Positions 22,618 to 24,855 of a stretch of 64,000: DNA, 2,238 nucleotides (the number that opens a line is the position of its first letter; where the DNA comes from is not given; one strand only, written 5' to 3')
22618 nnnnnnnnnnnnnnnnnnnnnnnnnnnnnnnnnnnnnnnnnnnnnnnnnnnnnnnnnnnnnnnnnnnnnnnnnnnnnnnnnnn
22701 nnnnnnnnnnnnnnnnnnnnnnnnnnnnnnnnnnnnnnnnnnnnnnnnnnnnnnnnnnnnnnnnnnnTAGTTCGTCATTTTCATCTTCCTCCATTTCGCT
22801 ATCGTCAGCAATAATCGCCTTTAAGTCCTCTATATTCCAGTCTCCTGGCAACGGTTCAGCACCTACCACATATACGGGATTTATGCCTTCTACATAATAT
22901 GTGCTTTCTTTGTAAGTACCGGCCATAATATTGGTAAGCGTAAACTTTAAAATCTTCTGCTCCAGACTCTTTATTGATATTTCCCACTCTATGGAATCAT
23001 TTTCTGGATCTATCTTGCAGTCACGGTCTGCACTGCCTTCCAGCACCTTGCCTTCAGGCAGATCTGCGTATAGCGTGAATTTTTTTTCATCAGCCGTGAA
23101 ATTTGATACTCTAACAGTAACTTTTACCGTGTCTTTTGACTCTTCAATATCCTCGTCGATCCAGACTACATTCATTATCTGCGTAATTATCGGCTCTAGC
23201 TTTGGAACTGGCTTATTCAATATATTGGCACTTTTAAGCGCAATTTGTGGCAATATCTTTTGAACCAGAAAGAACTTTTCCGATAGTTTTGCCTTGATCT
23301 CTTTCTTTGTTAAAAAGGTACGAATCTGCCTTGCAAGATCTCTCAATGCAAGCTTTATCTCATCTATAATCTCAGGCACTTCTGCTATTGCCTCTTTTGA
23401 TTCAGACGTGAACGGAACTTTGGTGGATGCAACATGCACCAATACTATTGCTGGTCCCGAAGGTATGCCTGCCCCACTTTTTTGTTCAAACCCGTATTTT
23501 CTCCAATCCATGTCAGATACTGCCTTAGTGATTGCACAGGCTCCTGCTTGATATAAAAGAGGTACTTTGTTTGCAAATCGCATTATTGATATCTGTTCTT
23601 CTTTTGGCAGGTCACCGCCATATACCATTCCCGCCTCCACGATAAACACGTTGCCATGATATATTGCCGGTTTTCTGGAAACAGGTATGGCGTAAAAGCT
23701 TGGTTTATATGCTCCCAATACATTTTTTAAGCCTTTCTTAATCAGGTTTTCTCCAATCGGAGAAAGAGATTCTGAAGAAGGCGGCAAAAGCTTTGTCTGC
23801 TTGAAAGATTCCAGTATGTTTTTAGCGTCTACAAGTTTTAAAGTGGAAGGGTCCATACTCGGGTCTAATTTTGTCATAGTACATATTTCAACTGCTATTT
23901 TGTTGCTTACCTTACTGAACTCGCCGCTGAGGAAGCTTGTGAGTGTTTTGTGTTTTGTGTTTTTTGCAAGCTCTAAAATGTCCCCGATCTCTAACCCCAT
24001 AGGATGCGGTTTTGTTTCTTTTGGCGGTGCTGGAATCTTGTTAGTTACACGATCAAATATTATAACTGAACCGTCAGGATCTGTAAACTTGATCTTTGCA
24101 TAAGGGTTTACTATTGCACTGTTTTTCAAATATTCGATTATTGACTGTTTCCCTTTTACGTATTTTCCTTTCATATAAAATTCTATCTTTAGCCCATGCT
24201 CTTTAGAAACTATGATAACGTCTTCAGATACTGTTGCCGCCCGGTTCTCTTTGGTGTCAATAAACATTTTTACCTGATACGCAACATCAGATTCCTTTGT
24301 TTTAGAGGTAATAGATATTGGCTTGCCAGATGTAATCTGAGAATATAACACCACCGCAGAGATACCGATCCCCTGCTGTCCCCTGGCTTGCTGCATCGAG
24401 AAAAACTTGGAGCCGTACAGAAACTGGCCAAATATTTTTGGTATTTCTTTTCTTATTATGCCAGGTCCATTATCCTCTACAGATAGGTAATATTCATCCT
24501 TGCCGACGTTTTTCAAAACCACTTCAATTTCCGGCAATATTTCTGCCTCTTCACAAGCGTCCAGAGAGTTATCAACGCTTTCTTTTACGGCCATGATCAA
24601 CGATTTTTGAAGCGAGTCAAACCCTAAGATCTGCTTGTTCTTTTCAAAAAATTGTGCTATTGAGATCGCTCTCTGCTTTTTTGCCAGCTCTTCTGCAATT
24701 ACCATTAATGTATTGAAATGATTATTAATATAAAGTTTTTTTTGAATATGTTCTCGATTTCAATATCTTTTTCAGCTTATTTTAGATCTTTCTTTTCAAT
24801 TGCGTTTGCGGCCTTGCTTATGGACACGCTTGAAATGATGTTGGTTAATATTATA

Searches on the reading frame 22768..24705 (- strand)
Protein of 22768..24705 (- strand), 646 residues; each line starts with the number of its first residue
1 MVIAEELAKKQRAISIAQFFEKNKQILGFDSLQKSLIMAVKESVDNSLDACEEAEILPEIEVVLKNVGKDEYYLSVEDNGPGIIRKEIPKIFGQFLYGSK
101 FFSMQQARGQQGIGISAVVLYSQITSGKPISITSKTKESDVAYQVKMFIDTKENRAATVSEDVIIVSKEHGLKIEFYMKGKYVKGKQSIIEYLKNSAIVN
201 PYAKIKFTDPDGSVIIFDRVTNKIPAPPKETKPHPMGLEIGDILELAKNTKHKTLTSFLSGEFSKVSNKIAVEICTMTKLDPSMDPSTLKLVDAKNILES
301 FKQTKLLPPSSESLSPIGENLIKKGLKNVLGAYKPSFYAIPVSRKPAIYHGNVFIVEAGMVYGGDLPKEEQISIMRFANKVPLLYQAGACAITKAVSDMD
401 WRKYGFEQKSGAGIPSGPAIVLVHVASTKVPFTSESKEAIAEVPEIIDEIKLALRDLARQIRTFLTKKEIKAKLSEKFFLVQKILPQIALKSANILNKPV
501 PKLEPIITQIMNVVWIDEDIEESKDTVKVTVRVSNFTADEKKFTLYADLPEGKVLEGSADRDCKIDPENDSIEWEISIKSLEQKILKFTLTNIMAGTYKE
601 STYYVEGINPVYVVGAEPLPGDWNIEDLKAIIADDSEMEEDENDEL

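Call 50: search_protein_families(library=pfam, proteins=[window:22768-24705:-], max_evalue=0.001)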
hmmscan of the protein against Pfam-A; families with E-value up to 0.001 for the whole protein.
window:22768-24705:- (646 aa): 5 families
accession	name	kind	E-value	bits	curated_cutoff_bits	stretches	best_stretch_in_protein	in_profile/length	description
PF09239.17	Topo-VIb_trans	-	4.1e-61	205.8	24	1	309-476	1-158/159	Topoisomerase VI B subunit, transducer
PF02518.31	HATPase_c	-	5.1e-10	40.2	26.4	1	34-136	4-97/111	Histidine kinase-, DNA gyrase B-, and HSP90-like ATPase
PF18000.7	Top6b_C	-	3.6e-09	37.2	28.6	1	498-610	2-107/111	Type 2 DNA topoisomerase 6 subunit B C-terminal domain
PF13589.12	HATPase_c_3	-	5.4e-09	36.6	25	1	37-153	4-112/137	Histidine kinase-, DNA gyrase B-, and HSP90-like ATPase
PF05833.16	NFACT_N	-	0.00019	20.8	31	1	226-303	161-238/456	NFACT N-terminal and middle domains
